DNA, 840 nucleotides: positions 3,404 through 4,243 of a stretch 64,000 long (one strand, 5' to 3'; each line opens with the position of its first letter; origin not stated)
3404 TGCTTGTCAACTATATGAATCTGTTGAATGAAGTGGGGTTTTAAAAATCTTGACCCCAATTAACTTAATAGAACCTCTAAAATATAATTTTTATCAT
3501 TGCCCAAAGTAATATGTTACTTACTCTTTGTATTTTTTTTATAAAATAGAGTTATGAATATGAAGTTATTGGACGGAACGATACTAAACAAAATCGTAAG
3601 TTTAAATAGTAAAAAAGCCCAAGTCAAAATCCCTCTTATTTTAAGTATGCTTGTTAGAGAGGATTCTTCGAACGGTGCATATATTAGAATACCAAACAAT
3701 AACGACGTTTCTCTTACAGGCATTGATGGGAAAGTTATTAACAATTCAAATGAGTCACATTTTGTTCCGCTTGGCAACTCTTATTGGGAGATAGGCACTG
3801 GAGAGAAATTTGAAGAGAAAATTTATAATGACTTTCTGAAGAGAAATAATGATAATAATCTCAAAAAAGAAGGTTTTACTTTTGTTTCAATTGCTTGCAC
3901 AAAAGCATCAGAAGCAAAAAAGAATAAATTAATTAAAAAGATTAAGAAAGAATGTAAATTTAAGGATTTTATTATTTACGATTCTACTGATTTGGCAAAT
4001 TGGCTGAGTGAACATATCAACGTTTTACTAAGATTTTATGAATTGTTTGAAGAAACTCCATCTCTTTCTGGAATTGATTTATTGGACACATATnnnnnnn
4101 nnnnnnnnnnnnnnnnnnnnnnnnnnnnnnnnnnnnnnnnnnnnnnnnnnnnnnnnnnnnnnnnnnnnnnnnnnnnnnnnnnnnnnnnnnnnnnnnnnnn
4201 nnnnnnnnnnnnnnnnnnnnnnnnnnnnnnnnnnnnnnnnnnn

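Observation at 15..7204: TIR-fused P-loop ATPase followed by an HExxH protein and a 1216-aa protein of unknown function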

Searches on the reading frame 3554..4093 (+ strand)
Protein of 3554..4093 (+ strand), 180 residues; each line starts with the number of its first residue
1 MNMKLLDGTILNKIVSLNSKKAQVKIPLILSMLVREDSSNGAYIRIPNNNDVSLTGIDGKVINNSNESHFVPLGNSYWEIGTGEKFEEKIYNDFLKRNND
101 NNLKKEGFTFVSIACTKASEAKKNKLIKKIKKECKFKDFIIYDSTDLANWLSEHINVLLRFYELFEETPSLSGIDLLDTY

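Call 62: search_solved_structures(query=A6, max_evalue=10, show_alignments=2)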
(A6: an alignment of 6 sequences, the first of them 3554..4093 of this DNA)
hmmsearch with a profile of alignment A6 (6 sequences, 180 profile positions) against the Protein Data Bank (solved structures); distinct sequences matched with E-value up to 10: 8.
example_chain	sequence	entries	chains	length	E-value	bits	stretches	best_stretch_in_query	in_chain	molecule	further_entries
8bp8_A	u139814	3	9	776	0.055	16.3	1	1-62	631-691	Outer capsid protein VP4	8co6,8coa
8ole_X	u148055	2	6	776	0.055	16.3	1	1-62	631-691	Outer capsid protein VP4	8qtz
8ygu_A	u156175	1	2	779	0.056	16.3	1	1-62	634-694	Outer capsid protein VP4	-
1ass_A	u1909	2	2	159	0.27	14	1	125-175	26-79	THERMOSOME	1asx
6gxr_A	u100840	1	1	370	0.89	12.4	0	38-62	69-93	BP39L lectin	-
3a01_A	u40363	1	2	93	0.94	12.3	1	88-155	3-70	Homeodomain-containing protein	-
3eph_A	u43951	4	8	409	1.5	11.6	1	113-157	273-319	tRNA isopentenyltransferase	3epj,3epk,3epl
9f5x_O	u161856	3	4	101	2.1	11.1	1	18-70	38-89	NADH:ubiquinone oxidoreductase B8 subunit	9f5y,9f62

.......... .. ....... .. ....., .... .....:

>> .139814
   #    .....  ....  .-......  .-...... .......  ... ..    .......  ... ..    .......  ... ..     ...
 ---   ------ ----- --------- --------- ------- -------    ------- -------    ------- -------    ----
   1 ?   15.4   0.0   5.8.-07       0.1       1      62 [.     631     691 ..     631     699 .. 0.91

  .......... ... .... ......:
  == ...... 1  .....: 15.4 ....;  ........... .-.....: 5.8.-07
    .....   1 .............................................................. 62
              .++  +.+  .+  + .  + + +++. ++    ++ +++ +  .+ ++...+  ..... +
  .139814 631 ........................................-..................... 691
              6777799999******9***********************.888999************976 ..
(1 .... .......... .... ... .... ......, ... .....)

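Call 63: search_protein_families(library=pfam, alignment_id=A6, max_evalue=10)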
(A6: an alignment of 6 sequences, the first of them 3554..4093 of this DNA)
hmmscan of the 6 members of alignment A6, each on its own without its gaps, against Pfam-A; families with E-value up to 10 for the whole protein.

A. member 1, window:3554-4093:+ (180 aa): 2 families
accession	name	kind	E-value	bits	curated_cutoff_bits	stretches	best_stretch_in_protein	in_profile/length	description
PF19995.5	iSTAND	-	0.015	16.1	24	1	112-165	90-144/163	inactive STAND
PF18399.6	CLIP_SPH_Scar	-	0.16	12.6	25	1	6-51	16-60/66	Clip-domain serine protease homolog Scarface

B. families by the number of members that match (of 6 scanned): 5 families
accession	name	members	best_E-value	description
PF19995.5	iSTAND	2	0.015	inactive STAND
PF16753.10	Tipalpha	1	0.05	TNF-alpha-Inducing protein of Helicobacter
PF18399.6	CLIP_SPH_Scar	1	0.16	Clip-domain serine protease homolog Scarface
PF01868.21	RNase_P-MRP_p29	1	0.18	Ribonuclease P/MRP, subunit p29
PF10905.13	DUF2695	1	0.25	Protein of unknown function (DUF2695)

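Call 86: search_solved_structures(query=A10, max_evalue=10, show_alignments=3)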
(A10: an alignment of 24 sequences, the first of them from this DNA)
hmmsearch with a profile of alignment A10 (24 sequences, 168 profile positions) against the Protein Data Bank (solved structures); distinct sequences matched with E-value up to 10: 0.

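Call 89: find_related_loci(query=A11, collection=viral_contigs, flank=8000)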
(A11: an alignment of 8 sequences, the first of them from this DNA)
Query A11 (170 aa) in viral_contigs; peptide patterns used: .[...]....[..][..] (x = any residue, [..] = any of these).
7 stretches matched a pattern, but none encodes a relative of the query by tblastn (E <= 1e-3).

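Call 91: find_related_loci(query=A11, collection=metagenome_contigs, flank=8000)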
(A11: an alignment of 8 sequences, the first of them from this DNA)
Query A11 (170 aa) in metagenome_contigs; peptide patterns used: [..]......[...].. (x = any residue, [..] = any of these).
312 stretches matched a pattern; 249 encode a relative of the query (tblastn E <= 1e-3); the best 80 are kept; 80 distinct loci.
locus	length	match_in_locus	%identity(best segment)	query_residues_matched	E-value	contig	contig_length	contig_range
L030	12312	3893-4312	36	18-153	1e-20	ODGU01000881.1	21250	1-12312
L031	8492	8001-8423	33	18-153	1e-20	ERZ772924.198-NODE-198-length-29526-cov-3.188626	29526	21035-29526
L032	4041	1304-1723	36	18-153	1e-20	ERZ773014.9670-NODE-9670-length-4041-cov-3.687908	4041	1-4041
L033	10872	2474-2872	37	26-153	5e-20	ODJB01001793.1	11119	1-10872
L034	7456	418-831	34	18-153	1e-19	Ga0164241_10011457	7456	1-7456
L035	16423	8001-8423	35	18-153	1e-19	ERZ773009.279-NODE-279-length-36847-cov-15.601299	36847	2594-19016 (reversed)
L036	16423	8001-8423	32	18-153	1e-19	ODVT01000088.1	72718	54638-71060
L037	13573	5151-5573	34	18-153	3e-19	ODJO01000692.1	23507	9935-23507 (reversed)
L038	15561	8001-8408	31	19-153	3e-19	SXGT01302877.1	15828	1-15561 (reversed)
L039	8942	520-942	33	18-153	6e-19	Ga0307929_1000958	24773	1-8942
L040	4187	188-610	34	18-153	3e-19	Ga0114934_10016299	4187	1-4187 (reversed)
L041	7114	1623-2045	35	18-153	4e-19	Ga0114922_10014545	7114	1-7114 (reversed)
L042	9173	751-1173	33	18-153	6e-19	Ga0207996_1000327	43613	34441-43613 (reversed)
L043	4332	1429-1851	33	18-153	6e-19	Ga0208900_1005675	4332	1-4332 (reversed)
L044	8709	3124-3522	37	26-153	6e-19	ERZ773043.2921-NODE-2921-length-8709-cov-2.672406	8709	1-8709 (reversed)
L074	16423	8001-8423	32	19-154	4e-16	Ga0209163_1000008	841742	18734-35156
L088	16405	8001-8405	32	18-153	2e-15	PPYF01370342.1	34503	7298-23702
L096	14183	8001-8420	31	19-153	1e-14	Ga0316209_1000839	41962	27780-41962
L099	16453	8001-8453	29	2-153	2e-14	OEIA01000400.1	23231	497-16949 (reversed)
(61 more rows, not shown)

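Call 94: search_protein_families(library=pfam, proteins=[L074:6663-7937:+, L096:5086-6684:+, L074:11777-14746:+, L099:4406-7936:+, L088:5463-7826:+, L030:7715-10225:-, L030:10222-11193:-, L035:6734-7759:+, L035:4743-5837:+, L035:11897-13090:+], max_evalue=0.001)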
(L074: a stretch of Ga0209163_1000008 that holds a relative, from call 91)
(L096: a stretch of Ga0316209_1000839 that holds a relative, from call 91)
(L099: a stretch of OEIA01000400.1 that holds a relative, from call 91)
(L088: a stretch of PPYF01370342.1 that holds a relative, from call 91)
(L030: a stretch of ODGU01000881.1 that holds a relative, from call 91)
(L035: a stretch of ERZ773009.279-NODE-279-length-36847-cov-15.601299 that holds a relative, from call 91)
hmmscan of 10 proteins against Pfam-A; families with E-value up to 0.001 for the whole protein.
L074:6663-7937:+ (424 aa): 1 family
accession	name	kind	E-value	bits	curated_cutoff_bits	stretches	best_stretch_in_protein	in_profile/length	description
PF01420.25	Methylase_S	-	6.2e-23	82.3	22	2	245-394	1-162/168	Type I restriction modification DNA specificity domain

L096:5086-6684:+ (532 aa): 3 families
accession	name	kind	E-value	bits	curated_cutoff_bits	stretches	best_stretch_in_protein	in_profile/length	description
PF02384.22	N6_Mtase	-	5.7e-90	302.2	20.4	1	175-496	2-308/311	N-6 DNA Methylase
PF12161.14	HsdM_N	-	1.9e-19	71.1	24.5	1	24-164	1-135/135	HsdM N-terminal domain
PF01170.24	UPF0020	-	0.00017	21.8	22.3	1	211-311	20-129/197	RMKL-like, methyltransferase domain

L074:11777-14746:+ (989 aa): 4 families
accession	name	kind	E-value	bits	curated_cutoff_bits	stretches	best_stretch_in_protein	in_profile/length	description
PF18766.7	SWI2_SNF2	-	2.8e-59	200.9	26.7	1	279-498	1-214/221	SWI2/SNF2 ATPase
PF04313.20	HSDR_N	-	7.5e-22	78.6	25.1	1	10-219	3-189/198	Type I restriction enzyme R protein N terminus (HSDR_N)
PF04851.21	ResIII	-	4.2e-21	76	22.5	1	274-433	2-163/164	Type III restriction enzyme, res subunit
PF22679.2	T1R_D3-like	-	2.5e-17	64.2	27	1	573-673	68-156/158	Type I restriction enzyme subunit R domain 3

L099:4406-7936:+ (1176 aa): 2 families
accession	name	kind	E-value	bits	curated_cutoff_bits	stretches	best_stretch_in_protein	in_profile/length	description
PF04465.17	DUF499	-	1.2e-25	90.1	23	1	357-752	41-434/1024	Protein of unknown function (DUF499)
PF18731.6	HEPN_Swt1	-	2.2e-24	86.4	27.5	1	49-166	6-115/115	Swt1-like HEPN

L088:5463-7826:+ (787 aa): 1 family
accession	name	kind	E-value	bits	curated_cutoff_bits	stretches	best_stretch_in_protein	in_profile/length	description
PF04465.17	DUF499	-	6.5e-18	64.4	23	1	2-363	68-434/1024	Protein of unknown function (DUF499)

L030:7715-10225:- (836 aa): 1 family
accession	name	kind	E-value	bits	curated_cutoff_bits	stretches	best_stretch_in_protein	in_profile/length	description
PF00082.27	Peptidase_S8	-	2.3e-60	204.8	21.8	1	282-617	4-288/288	Subtilase family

L030:10222-11193:- (323 aa): 3 families
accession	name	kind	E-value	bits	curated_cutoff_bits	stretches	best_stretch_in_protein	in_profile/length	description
PF00004.35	AAA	-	3.4e-27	95.9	21.2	1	119-242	1-128/131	ATPase family associated with various cellular activities (AAA)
PF20720.3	nSTAND3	-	0.00015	21.9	27.2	1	113-225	14-112/155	Novel STAND NTPase 3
PF07728.20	AAA_5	-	0.00038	20.9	22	0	119-154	2-38/139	AAA domain (dynein-related subfamily)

L035:6734-7759:+ (341 aa): 0 families

L035:4743-5837:+ (364 aa): 7 families
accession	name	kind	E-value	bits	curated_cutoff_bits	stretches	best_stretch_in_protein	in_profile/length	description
PF10609.15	ParA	-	5.6e-93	311.3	27.1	1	91-334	1-245/246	NUBPL iron-transfer P-loop NTPase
PF01656.29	CbiA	-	4e-14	53.1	25.4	1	96-314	1-125/125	CobQ/CobB/MinD/ParA nucleotide binding domain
PF00142.24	Fer4_NifH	-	3.3e-10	40.4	25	1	101-348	7-258/271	4Fe-4S iron sulfur cluster binding proteins, NifH/frxC family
PF13614.12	AAA_31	-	4.5e-08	33.7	27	1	96-147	4-54/177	AAA domain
PF09140.17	MipZ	-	1.6e-07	31.3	20.7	1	94-223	1-121/262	ATPase MipZ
PF02374.21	ArsA_ATPase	-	1.6e-06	28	24.3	0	97-131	4-38/305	Anion-transporting ATPase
PF01883.24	FeS_assembly_P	-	7.2e-06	26.6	23.5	1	3-64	1-63/73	Iron-sulfur cluster assembly protein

L035:11897-13090:+ (397 aa): 4 families
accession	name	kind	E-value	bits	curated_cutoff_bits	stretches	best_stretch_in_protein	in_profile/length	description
PF14790.11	THDPS_N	-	7.1e-49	166.3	25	1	9-172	2-167/167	Tetrahydrodipicolinate N-succinyltransferase N-terminal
PF14789.11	THDPS_M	-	1.5e-13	51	25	1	174-215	1-41/41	Tetrahydrodipicolinate N-succinyltransferase middle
PF14602.12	Hexapep_2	-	3.5e-13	49.5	27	1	299-329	2-32/34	Hexapeptide repeat of succinyl-transferase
PF00132.30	Hexapep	-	0.00092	19.3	27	0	298-312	19-33/36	Bacterial transferase hexapeptide (six repeats)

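Call 104: search_protein_families(library=pfam, alignment_id=A10, max_evalue=10)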
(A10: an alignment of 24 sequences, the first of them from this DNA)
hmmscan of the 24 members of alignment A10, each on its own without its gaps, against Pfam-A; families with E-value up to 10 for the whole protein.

A. member 1, seq(170 aa): 2 families
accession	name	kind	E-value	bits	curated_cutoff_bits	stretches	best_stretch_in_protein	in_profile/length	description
PF19995.5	iSTAND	-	0.019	15.8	24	1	112-164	90-143/163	inactive STAND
PF18399.6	CLIP_SPH_Scar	-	0.15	12.7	25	1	6-51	16-60/66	Clip-domain serine protease homolog Scarface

B. families by the number of members that match (of 24 scanned): 9 families
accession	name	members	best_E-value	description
PF19995.5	iSTAND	1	0.019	inactive STAND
PF07688.17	KaiA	1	0.046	KaiA C-terminal domain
PF16753.10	Tipalpha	1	0.047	TNF-alpha-Inducing protein of Helicobacter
PF01868.21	RNase_P-MRP_p29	1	0.055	Ribonuclease P/MRP, subunit p29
PF15604.11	Ntox15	1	0.071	Novel toxin 15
PF18200.7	Big_11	1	0.1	Bacterial Ig-like domain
PF18399.6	CLIP_SPH_Scar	1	0.15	Clip-domain serine protease homolog Scarface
PF08346.17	AntA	1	0.16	AntA/AntB antirepressor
PF11498.13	Activator_LAG-3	1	0.23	Transcriptional activator LAG-3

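Call 131: search_dna_similar(query=L074:7950-11774:+, collection=plasmids, mode=protein, max_evalue=1e-10, max_rows=12)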
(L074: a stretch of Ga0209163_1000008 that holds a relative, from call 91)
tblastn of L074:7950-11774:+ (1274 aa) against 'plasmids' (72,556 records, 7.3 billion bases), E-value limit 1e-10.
Records with a match: 24; places in all: 25; records where one place covers at least 80% of the query: 20.
Best place of each record, by identity: 60-80% 1; <60% 23.
By first word of the organism name: Rhizobium 6; Shewanella 3; Ralstonia 2; Cupriavidus 2; Aminobacter 1; Thalassospira 1; Bradyrhizobium 1; Acetobacter 1; Arthrobacter 1; Adhaeribacter 1; and 5 more.
By predicted mobility (MOB-suite, as given by PLSDB): conjugative 11; non-mobilizable 8; mobilizable 5.
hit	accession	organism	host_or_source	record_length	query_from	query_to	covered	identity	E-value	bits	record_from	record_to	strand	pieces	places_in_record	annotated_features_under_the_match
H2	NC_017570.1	Shewanella baltica BA175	-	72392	1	1273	100%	77.9%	0e+0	2019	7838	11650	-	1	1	hypothetical protein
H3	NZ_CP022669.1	Rhizobium leguminosarum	single cell,root nodules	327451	7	1268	99%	30.1%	2e-123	431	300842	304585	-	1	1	helix-turn-helix transcriptional regulator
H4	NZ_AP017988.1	Aminobacter sp. SS-2016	Lotus japoicus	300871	7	1274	100%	29.4%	7e-117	411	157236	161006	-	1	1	helix-turn-helix transcriptional regulator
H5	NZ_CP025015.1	Rhizobium leguminosarum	Lotus corniculatus,Bacteria culture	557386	7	1270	99%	29.4%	2e-118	416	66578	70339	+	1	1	helix-turn-helix transcriptional regulator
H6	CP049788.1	Ralstonia solanacearum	whole organism,isolated from the ...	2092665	7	1267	99%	28.8%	7e-103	369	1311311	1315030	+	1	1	hypothetical protein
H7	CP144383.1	Ralstonia solanacearum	tobacco,whole organism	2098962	7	1267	99%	28.8%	7e-103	369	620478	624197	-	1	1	hypothetical protein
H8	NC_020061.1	Rhizobium tropici CIAT 899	Phaseolus vulgaris root nodule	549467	7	1263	99%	28.8%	2e-117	413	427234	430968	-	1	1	helix-turn-helix transcriptional regulator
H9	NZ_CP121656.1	Rhizobium sp. CB3171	Calliandra calothyrsus,cell culture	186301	7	1268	99%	28.6%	2e-121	425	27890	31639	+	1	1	helix-turn-helix transcriptional regulator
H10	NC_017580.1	Shewanella baltica OS117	-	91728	380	1265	70%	40.2%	0e+0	662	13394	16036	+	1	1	hypothetical protein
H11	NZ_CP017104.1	Rhizobium gallicum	Phaseolus vulgaris,Whole ...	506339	7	1268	99%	28.2%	7e-116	408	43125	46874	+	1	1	helix-turn-helix transcriptional regulator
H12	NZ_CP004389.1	Thalassospira xiamenensis M-5 = DSM 17429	surface seawater from the sea close to ...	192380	7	1268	99%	27.7%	2e-114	404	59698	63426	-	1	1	helix-turn-helix transcriptional regulator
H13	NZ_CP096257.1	Bradyrhizobium barranii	Glycine max cv. AC Glengarry,Cell ...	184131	7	1228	96%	27.8%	3e-100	361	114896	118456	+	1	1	hypothetical protein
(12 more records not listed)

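Call 132: get_annotated_region(hit=H2, flank=7000)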
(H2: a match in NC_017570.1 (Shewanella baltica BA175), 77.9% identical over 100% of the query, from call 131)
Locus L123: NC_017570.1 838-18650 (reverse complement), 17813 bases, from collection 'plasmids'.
description: Shewanella baltica BA175 plasmid pSBAL17501, complete sequence
organism: Shewanella baltica BA175 (NCBI taxid 693974)
taxonomy: Bacteria; Pseudomonadota; Gammaproteobacteria; Alteromonadales; Shewanellaceae; Shewanella; Shewanella baltica; Shewanella baltica BA175
host: -; source: -; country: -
typing (MOB-suite, as given by PLSDB): conjugative; replicon rep_cluster_559; relaxase MOBF; mating-pair formation MPF_F
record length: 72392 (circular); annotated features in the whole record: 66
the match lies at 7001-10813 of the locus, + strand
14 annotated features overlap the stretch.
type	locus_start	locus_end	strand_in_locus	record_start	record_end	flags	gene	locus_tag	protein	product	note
CDS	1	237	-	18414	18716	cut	traL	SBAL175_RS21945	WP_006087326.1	type IV conjugative transfer system protein TraL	-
CDS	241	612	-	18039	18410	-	-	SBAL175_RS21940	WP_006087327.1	hypothetical protein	-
CDS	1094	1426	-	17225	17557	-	-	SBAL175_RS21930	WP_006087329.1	helix-turn-helix domain-containing protein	-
CDS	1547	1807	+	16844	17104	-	-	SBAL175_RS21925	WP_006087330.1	hypothetical protein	-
CDS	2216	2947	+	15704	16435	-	-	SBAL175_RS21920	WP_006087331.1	hypothetical protein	-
CDS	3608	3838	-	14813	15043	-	-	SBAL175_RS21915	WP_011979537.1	hypothetical protein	-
CDS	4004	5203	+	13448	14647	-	-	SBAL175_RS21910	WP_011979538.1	ParA family protein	-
CDS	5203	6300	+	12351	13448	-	-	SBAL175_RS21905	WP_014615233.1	ParB family protein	-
CDS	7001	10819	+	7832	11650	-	-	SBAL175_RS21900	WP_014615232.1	hypothetical protein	-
CDS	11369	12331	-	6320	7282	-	-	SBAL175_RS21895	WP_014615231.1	hypothetical protein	-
CDS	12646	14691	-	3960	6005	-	-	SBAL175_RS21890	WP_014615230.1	hypothetical protein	-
CDS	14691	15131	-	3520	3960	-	-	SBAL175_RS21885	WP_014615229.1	hypothetical protein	-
CDS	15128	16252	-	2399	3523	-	-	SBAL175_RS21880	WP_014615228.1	hypothetical protein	-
CDS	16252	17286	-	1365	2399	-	-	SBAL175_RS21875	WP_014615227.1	hypothetical protein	-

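Call 133: get_annotated_region(hit=H3, flank=6000)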
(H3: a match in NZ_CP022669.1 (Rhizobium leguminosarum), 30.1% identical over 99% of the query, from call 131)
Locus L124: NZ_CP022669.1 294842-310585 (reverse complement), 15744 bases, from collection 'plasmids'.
description: Rhizobium leguminosarum bv. viciae strain BIHB 1217 plasmid pPR4, complete sequence
organism: Rhizobium leguminosarum (NCBI taxid 387)
taxonomy: Bacteria; Pseudomonadota; Alphaproteobacteria; Hyphomicrobiales; Rhizobiaceae; Rhizobium; Rhizobium leguminosarum
host: -; source: single cell,root nodules; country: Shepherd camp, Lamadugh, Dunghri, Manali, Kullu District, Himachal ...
typing (MOB-suite, as given by PLSDB): conjugative; replicon rep_cluster_471; relaxase MOBQ; mating-pair formation MPF_T
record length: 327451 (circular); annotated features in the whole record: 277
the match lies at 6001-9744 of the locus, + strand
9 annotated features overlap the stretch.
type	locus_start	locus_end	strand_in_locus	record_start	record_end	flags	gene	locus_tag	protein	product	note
CDS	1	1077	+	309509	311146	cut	-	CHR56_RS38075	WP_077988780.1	Mu transposase C-terminal domain-containing protein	-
CDS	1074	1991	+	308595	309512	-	-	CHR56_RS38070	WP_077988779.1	TniB family NTP-binding protein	-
CDS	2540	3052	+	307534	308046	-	-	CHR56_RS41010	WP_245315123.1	hypothetical protein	-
CDS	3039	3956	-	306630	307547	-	-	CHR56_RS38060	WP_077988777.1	recombinase family protein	GO:0006310 - DNA recombination [Evidence IEA]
CDS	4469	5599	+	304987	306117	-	-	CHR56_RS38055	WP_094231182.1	RHE_PE00001 family protein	-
CDS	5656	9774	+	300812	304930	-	-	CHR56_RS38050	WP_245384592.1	helix-turn-helix transcriptional regulator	-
CDS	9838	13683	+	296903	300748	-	-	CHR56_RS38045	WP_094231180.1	hypothetical protein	-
CDS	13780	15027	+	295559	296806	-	-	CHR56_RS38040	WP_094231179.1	hypothetical protein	-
CDS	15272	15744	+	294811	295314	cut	-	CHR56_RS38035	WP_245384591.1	hypothetical protein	-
